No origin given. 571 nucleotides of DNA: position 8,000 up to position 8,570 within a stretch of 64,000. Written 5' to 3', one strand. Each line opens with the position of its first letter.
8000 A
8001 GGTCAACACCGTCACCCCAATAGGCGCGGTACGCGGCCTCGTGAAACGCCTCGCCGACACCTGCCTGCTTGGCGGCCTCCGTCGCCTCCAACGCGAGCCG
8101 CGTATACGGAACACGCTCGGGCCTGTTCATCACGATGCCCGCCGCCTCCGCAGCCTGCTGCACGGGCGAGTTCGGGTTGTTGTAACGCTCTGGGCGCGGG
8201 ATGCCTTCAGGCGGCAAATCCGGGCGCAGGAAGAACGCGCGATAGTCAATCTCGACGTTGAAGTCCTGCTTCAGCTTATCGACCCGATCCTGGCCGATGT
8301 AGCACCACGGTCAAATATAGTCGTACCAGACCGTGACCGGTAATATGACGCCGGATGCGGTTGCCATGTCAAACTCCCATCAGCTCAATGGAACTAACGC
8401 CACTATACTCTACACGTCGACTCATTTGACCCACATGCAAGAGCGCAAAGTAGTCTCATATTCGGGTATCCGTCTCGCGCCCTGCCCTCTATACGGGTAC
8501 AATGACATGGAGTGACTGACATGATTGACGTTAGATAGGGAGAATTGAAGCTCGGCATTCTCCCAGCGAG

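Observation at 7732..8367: DsbA/FrnE-like oxidoreductase with TGA exactly at the first Cys of the CxxC motif: selenocysteine candidate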

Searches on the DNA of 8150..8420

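Call 61: search_rna_families(source=window, start=8150, end=8420, threshold=evalue, max_evalue=10)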
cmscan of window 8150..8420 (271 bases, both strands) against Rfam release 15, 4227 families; matches with E-value up to 10: 1.
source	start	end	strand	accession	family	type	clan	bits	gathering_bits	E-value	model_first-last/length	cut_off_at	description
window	8267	8304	+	RF03936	mir-4079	Gene; miRNA;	-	13.1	62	8.1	1-51/51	no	mir-4079 microRNA precursor family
